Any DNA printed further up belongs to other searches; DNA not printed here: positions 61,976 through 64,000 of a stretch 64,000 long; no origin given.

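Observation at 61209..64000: Translationally coupled PD-(D/E)xK-like protein plus SF2 DEAH helicase: Hachiman-type defence candidate running off the window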

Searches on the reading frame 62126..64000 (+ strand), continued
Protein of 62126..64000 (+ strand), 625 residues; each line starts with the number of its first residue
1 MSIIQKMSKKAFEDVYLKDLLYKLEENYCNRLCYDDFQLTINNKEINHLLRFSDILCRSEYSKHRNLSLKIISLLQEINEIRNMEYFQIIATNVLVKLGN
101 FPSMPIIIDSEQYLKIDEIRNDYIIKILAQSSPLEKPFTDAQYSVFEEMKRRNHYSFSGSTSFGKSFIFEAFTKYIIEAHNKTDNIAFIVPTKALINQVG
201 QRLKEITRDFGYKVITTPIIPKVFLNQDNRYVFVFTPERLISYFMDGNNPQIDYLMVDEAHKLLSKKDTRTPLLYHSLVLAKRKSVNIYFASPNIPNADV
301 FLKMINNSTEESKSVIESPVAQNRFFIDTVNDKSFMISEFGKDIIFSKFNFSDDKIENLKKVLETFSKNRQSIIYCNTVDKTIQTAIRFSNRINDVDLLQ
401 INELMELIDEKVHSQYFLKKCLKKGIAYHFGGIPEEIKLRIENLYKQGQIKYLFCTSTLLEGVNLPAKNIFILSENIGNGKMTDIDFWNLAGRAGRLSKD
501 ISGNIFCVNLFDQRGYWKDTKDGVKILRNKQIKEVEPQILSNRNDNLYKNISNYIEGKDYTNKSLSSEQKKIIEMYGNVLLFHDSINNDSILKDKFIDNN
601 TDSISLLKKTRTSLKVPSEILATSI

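Call 52: search_protein_families(library=padloc, proteins=[P0001, L012:7800-9059:+, L012:5274-7781:+, L012:2563-5274:+, L012:973-1917:+, L012:14202-15509:+, L012:15522-17297:+, L012:17293-18318:+, L012:18389-19654:-], max_evalue=0.00001)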
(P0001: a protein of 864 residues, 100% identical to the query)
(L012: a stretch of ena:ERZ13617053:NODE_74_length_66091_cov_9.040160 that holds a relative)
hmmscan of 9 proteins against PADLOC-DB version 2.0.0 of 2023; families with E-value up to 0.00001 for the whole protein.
P0001 (864 aa): 26 families (the best 25 are shown)
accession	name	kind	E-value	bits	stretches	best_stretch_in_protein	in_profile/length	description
PDLC00176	HamB1|HamB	-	5.2e-300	995.4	1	1-854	1-842/845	DEAD-box helicase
PDLC00190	HamB1|HamB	-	7.4e-187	621.5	1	2-829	7-836/866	DEAD-box helicase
PDLC00186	HamB1|HamB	-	1.4e-117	391.9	1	38-834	40-838/864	DEAD-box helicase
PDLC00187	HamB1|HamB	-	5.1e-112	373.7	1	38-817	41-810/851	DEAD-box helicase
PDLC00200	HamB2|HamB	-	1.4e-97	325.7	1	38-825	39-827/865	DEAD-box helicase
PDLC00199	HamB2|HamB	-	4.7e-83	277.6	1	38-815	32-801/841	DEAD-box helicase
PDLC00185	HamB1|HamB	-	1.7e-79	265.7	1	5-819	3-838/871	DEAD-box helicase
PDLC00181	HamB1|HamB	-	1.1e-64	216.8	1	3-821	4-801/836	DEAD-box helicase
PDLC00180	HamB1|HamB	-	8.6e-59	197.8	1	52-832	26-683/709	DEAD-box helicase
PDLC00177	HamB1|HamB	-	1.2e-56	190.4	1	41-820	34-806/841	DEAD-box helicase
PDLC00201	HamB2|HamB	-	1.6e-50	170.3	1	64-509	37-439/721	DEAD-box helicase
PDLC00184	HamB1|HamB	-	2.2e-47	159.7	1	134-607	112-570/738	DEAD-box helicase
PDLC00191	HamB1|HamB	-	9.3e-38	128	1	148-509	114-485/767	DEAD-box helicase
PDLC00182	HamB1|HamB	-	2.2e-37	126.8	1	55-577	25-510/719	DEAD-box helicase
PDLC04531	PDC-M23B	-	2.2e-34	116.7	1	360-505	560-708/1060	-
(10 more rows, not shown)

L012:7800-9059:+ (420 aa): 1 family
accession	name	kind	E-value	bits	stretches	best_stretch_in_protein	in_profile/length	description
PDLC03488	REase_II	-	7.6e-180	596.4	1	5-413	7-417/430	Type II restriction enzyme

L012:5274-7781:+ (836 aa): 41 families (the best 25 are shown)
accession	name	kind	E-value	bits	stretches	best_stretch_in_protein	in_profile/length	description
PDLC03277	MTase_II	-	0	1071.6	1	5-832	6-818/823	Type II methyltransferase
PDLC03370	MTase_II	-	3.8e-186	616.8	1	5-384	4-380/387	Type II methyltransferase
PDLC03382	MTase_II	-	2.2e-150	499.7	1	394-833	4-443/445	Type II methyltransferase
PDLC03378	MTase_II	-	3.7e-47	159.3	1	5-389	2-332/344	Type II methyltransferase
PDLC03384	MTase_II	-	3.5e-45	152.5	1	8-383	6-375/377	Type II methyltransferase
PDLC03234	MTase_II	-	2.2e-43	147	1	3-387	2-366/375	Type II methyltransferase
PDLC00033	DruM2|DruM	-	4.8e-38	129.4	1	5-386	21-363/368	DNA cytosine methylase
PDLC03326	MTase_II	-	3.2e-33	113.5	1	4-336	3-345/412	Type II methyltransferase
PDLC03237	MTase_II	-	6.6e-31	105.1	1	6-205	794-983/1036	Type II methyltransferase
PDLC03272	MTase_II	-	2.2e-27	94.3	1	3-387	72-390/407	Type II methyltransferase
PDLC00030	DruM2|DruM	-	8.4e-27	92.3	1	3-393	3-370/380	DNA cytosine methylase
PDLC03355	MTase_II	-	7.3e-26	89.2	1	4-336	3-335/377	Type II methyltransferase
PDLC02649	DrmMII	-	9.8e-23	78.8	1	42-230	74-257/422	DrmMII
PDLC02650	DrmMII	-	1.9e-20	71.2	1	7-139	10-138/435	DrmMII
PDLC00027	DruM2|DruM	-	2.6e-19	67.8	1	8-193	14-174/361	DNA cytosine methylase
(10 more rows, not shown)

L012:2563-5274:+ (904 aa): 21 families
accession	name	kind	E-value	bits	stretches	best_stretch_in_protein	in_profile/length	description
PDLC01075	C3a139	-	2.1e-79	266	1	41-844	9-708/948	HKD+Snf2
PDLC02621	DrmD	-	1.1e-20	71.6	1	582-843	374-602/1040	DrmD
PDLC03830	ZacC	-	1.6e-16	58.2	1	383-443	239-292/1019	-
PDLC04556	PDC-M27C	-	5.4e-15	52.8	1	282-343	38-102/892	-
PDLC02619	DrmD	-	1.7e-12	44.3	1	284-404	37-169/872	DrmD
PDLC00659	HmaA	-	1e-11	41.4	1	588-844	352-590/1176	SNF2 helicase / DEAD-box helicase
PDLC02632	DrmD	-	2.9e-11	40.6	0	281-343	125-187/662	DrmD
PDLC04554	PDC-M27C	-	2.6e-10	37.2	0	291-342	47-101/1217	-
PDLC02193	PLD_Helicase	-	7.6e-10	35.6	0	380-466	356-437/905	-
PDLC02572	DrmA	-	1.1e-09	34.8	0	280-342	119-181/1043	DrmA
PDLC02843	DpdE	-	5.6e-09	32.5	1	301-444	178-300/1091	DpdE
PDLC02623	DrmD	-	1.3e-08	31.1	0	298-343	118-165/1040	DrmD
PDLC02707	PbeA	-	1.7e-08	31.5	1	207-343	190-316/672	PbeA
PDLC02500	BrxHI|BrxHII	-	5.5e-08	29.8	0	302-343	111-154/933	BrxHI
PDLC00631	ZorD1|ZorD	-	6e-08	28.9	1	267-343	432-511/1071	"SWI2/SNF2 helicase, Mrr-like nuclease"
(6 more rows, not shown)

L012:973-1917:+ (315 aa): 6 families
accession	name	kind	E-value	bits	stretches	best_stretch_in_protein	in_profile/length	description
PDLC03657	mREase_IV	-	1.8e-26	91.2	1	127-302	120-299/317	Type IV methyl-directed restriction enzyme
PDLC04796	PDC-S02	-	5.2e-23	79.6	1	167-308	232-371/390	-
PDLC04819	PDC-S02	-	2.3e-17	61.3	1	151-296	168-308/334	-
PDLC04806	PDC-S02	-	2.8e-17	61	1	163-296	170-302/324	-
PDLC04815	PDC-S02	-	1.2e-12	45.8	1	135-294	173-318/346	-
PDLC03663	mREase_IV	-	1.1e-07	28.9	1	175-296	409-525/544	Type IV methyl-directed restriction enzyme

L012:14202-15509:+ (436 aa): 3 families
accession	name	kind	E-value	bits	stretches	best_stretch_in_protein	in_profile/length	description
PDLC03647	REase_III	-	2e-129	431.4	1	1-436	1-416/989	Type III restriction enzyme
PDLC03649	REase_III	-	6.7e-45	151.4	1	57-436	38-411/973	Type III restriction enzyme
PDLC02706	PbeA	-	6.1e-06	23.1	1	99-138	290-329/722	PbeA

L012:15522-17297:+ (592 aa): 3 families
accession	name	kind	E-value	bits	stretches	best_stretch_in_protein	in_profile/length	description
PDLC03647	REase_III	-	3.3e-134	447.2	1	5-588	423-985/989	Type III restriction enzyme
PDLC03649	REase_III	-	1.4e-46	156.9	1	11-572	422-948/973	Type III restriction enzyme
PDLC03648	REase_III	-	1.1e-09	35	1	51-179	271-383/871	Type III restriction enzyme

L012:17293-18318:+ (342 aa): 0 families

L012:18389-19654:- (421 aa): 0 families

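Call 54: search_protein_families(library=padloc, proteins=[L001:6300-7361:+, L001:7355-8452:+, L001:8455-8883:+, L001:4598-6031:+, L006:5707-6921:+, L006:6970-8490:+, L006:8495-8938:+, L009:5574-7061:+, L009:7058-8593:+, L010:6419-8506:+], max_evalue=0.00001)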
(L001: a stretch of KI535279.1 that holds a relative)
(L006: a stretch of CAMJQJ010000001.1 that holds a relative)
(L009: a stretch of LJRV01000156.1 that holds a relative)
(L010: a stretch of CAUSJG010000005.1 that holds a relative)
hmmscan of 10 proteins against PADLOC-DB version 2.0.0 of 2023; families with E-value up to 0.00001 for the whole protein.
L001:6300-7361:+ (354 aa): 64 families (the best 25 are shown)
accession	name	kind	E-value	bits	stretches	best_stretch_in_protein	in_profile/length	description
PDLC03272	MTase_II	-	3.2e-127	423.1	1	3-344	68-402/407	Type II methyltransferase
PDLC03361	MTase_II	-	1.6e-98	328.5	1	4-336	81-441/455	Type II methyltransferase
PDLC02653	DrmMII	-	3.9e-95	316.6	1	8-342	3-323/333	DrmMII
PDLC03378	MTase_II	-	1.1e-75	253.1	1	9-339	2-337/344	Type II methyltransferase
PDLC03242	MTase_II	-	1.2e-74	249.8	1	12-332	103-399/409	Type II methyltransferase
PDLC03217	MTase_II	-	3.8e-70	235.2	2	2-204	14-213/703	Type II methyltransferase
PDLC03234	MTase_II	-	2.1e-64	216.1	2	8-194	3-191/375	Type II methyltransferase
PDLC03716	oMTase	-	2.2e-61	205.9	2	3-205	32-231/349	orphan methyltransferase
PDLC03733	oMTase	-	5.7e-60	201.4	1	9-331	90-457/476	orphan methyltransferase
PDLC00026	DruM2|DruM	-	9.2e-59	197.7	1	10-345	5-331/336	DNA cytosine methylase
PDLC03734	oMTase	-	7.4e-58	194.6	2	12-206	6-202/444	orphan methyltransferase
PDLC03326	MTase_II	-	3.8e-56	189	2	10-201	5-202/412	Type II methyltransferase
PDLC00033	DruM2|DruM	-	6.1e-54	181.7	2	8-191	20-203/368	DNA cytosine methylase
PDLC03269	MTase_II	-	1e-52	177.7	2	9-207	3-198/437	Type II methyltransferase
PDLC03329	MTase_II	-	1.8e-51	173.7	2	10-178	5-186/407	Type II methyltransferase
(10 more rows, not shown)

L001:7355-8452:+ (366 aa): 1 family
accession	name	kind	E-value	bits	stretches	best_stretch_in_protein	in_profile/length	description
PDLC03563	REase_II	-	3e-89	297.5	1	6-365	4-364/366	Type II restriction enzyme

L001:8455-8883:+ (143 aa): 1 family
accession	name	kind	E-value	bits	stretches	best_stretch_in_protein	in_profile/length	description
PDLC03397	Vsr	-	4.5e-27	93.1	1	7-132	8-133/156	Type II nicking endonuclease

L001:4598-6031:+ (478 aa): 0 families

L006:5707-6921:+ (405 aa): 57 families (the best 25 are shown)
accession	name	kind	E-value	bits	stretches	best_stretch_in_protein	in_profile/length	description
PDLC03329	MTase_II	-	1.8e-167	555.7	1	3-401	5-403/407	Type II methyltransferase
PDLC03272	MTase_II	-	2.1e-58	196.4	1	4-401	76-390/407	Type II methyltransferase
PDLC03378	MTase_II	-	2.4e-42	143.5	1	1-403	1-332/344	Type II methyltransferase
PDLC03361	MTase_II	-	3.1e-40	136.4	2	6-188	90-287/455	Type II methyltransferase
PDLC03234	MTase_II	-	2.6e-34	117.1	1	3-402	5-367/375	Type II methyltransferase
PDLC02653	DrmMII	-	3.9e-33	112.8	2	5-186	7-176/333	DrmMII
PDLC00033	DruM2|DruM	-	1.2e-32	111.6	2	3-189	22-197/368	DNA cytosine methylase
PDLC03217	MTase_II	-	8e-32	108.5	1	5-184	24-185/703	Type II methyltransferase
PDLC00026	DruM2|DruM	-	3.4e-29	100.5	1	3-400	5-317/336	DNA cytosine methylase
PDLC03734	oMTase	-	2.9e-28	97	1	60-191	51-176/444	orphan methyltransferase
PDLC03242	MTase_II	-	8.1e-28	95.5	1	4-188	102-265/409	Type II methyltransferase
PDLC03286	MTase_II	-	2.2e-25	87.5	1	6-183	4-168/185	Type II methyltransferase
PDLC03731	oMTase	-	2.8e-25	87.1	1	59-189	56-180/326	orphan methyltransferase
PDLC00030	DruM2|DruM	-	1.5e-24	84.8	1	4-202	7-203/380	DNA cytosine methylase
PDLC03324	MTase_II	-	1.6e-23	81.2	1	5-183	8-169/408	Type II methyltransferase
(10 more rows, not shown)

L006:6970-8490:+ (507 aa): 2 families
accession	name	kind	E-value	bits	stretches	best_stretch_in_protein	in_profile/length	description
PDLC03553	REase_II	-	2.2e-108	361.3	1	4-506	3-522/527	Type II restriction enzyme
PDLC03570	REase_II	-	4e-14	50.3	2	76-165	40-142/491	Type II restriction enzyme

L006:8495-8938:+ (148 aa): 1 family
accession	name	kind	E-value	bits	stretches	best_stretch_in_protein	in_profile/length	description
PDLC03397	Vsr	-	1.9e-16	58.5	1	15-123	10-117/156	Type II nicking endonuclease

L009:5574-7061:+ (496 aa): 0 families

L009:7058-8593:+ (512 aa): 0 families

L010:6419-8506:+ (696 aa): 0 families

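Call 59: search_protein_families(library=pfam, proteins=[L012:7800-9059:+, L012:5274-7781:+, P0001], max_evalue=0.01)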
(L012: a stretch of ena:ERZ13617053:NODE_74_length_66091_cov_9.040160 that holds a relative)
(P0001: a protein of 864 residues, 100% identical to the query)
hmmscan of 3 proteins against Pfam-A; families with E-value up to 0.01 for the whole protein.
L012:7800-9059:+ (420 aa): 0 families

L012:5274-7781:+ (836 aa): 2 families
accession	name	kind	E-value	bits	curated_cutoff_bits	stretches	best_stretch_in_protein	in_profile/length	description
PF00145.23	DNA_methylase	-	1.6e-33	117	22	1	8-384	3-323/324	C-5 cytosine-specific DNA methylase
PF05175.20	MTS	-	1.1e-05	25.5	23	1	488-549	51-110/170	Methyltransferase small domain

P0001 (864 aa): 4 families
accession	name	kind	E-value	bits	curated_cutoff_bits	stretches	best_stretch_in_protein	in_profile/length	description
PF00270.35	DEAD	-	4.7e-14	52.9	26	1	139-273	1-137/167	DEAD/DEAH box helicase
PF04851.21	ResIII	-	2.4e-08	34.5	22.5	1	146-267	16-141/164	Type III restriction enzyme, res subunit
PF00271.37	Helicase_C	-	7.8e-08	33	23.5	1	355-497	2-109/110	Helicase conserved C-terminal domain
PF09848.15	SLFN-g3_helicase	-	0.0011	18.7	24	0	164-272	13-104/354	Schlafen group 3, DNA/RNA helicase domain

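Call 60: search_solved_structures(query=L012:7800-9059:+, max_evalue=5, show_alignments=1)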
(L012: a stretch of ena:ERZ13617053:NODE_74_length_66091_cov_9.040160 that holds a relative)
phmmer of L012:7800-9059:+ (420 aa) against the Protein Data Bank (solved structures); distinct sequences matched with E-value up to 5: 3.
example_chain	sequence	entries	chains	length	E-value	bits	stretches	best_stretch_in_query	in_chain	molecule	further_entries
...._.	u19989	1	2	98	0.11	14.7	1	212-279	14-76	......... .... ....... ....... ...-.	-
8d4u_C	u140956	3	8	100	0.12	14.6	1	212-279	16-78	Extracellular Adherence Protein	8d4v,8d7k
8gho_A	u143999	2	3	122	0.6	12.3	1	241-298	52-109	anti-GUCY2C-scFv antibody heavy chain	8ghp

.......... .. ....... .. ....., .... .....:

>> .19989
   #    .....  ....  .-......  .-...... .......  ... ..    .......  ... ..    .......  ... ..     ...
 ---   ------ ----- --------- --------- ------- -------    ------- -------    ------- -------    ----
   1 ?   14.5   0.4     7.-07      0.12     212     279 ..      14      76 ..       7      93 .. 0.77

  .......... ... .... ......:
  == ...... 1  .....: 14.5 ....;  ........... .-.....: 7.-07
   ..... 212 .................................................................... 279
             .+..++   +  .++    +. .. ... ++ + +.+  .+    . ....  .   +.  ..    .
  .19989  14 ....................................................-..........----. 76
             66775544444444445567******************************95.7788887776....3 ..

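Call 66: find_related_loci(query=A3, collection=viral_contigs, flank=8000)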
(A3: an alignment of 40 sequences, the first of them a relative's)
Query A3 (864 aa) in viral_contigs; peptide patterns used: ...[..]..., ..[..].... (x = any residue, [..] = any of these).
299 stretches matched a pattern; 15 encode a relative of the query (tblastn E <= 1e-3); 15 distinct loci.
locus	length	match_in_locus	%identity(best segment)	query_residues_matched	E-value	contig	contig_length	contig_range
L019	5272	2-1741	34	252-844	3e-95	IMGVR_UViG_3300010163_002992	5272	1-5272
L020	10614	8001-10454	29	13-829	3e-93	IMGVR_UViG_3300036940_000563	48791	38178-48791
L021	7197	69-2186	31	117-816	1e-85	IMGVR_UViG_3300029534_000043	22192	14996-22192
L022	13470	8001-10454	29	13-824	2e-85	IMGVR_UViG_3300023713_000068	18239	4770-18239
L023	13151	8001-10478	29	13-825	1e-84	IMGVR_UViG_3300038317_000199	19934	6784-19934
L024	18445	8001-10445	31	16-813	6e-84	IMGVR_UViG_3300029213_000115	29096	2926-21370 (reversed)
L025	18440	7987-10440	29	13-824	2e-83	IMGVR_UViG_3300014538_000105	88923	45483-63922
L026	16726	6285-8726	29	16-824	5e-83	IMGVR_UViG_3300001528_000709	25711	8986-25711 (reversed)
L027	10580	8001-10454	28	13-824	8e-82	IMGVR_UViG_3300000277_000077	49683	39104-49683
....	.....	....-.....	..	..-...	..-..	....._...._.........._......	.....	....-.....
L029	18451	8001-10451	29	13-824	4e-80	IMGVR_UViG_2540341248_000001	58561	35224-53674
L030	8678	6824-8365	34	5-508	1e-70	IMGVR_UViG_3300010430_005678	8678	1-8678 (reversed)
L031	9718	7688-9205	32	13-513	2e-67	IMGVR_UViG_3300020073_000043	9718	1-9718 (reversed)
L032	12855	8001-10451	28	16-827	1e-63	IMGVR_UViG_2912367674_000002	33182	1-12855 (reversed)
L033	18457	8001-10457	27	16-827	5e-55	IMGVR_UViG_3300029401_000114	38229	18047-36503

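Call 76: predict_structure(alignment_id=A3)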
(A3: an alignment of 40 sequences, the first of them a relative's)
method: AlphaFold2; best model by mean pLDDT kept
length: 864 residues; sequences in the alignment: 40
mean_pLDDT: 61.1   pTM: 0.42
mean pLDDT of the five models: 61.1, 60.8, 57.7, 52.1, 50.3
residues with pLDDT >= 90: 12; 70-90: 309; 50-70: 282; < 50: 261
segments of 3 or more residues with pLDDT < 50: 99-153, 155-161, 292-297, 319-321, 340-342, 459-463, 476-486, 494-502, 515-544, 584-590, 609-647, 658-691, 714-717, 756-792, 862-864
pLDDT, mean of each block of 10 residues (from residue 1): 77 91 83 73 88 82 70 77 74 55 34 30 34 36 47 49 59 68 77 66 71 70 61 80 72 77 55 72 74 51 60 53 66 62 60 86 74 77 86 84 83 67 84 77 83 70 59 56 48 46 65 51 40 35 52 69 62 63 47 54 52 35 28 26 42 50 34 35 45 52 58 51 54 59 58 49 38 38 36 66 73 86 82 85 82 78 47
secondary structure, 60 per line:
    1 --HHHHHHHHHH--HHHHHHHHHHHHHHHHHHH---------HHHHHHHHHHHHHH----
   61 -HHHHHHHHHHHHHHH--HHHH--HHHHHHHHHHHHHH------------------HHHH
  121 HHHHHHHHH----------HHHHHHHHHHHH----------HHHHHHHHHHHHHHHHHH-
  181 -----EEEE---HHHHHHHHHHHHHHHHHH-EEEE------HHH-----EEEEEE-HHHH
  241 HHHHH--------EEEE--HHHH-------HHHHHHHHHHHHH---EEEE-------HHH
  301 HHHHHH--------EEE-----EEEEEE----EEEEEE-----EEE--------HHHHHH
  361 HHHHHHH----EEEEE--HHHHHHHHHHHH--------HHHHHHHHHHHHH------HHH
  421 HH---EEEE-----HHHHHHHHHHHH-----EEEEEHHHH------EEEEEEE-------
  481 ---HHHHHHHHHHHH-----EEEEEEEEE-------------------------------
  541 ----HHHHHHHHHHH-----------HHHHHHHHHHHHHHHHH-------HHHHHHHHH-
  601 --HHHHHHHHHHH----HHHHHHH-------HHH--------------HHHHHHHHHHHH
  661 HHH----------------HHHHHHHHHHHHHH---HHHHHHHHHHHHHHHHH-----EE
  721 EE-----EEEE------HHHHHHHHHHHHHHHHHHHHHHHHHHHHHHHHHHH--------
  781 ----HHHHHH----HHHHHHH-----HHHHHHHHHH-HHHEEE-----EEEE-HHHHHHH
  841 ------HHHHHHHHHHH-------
elements in order (helices of 4 or more, strands of 3 or more residues): H3-12 H15-33 H43-56 H62-76 H79-82 H85-98 H117-129 H140-151 H162-179 E186-189 H193-210 E212-215 E230-235 H237-245 E254-257 H260-263 H271-283 E287-290 H298-306 E315-317 E323-328 E333-338 E344-346 H355-367 E372-376 H379-390 H399-411 H418-422 E426-429 H435-446 E452-456 H457-460 E467-473 H484-495 E501-509 H545-555 H567-583 H591-599 H603-613 H618-624 H649-663 H680-693 H697-713 E719-722 E728-731 H738-772 H785-790 H795-801 H807-816 E821-823 E829-832 H834-840 H847-857
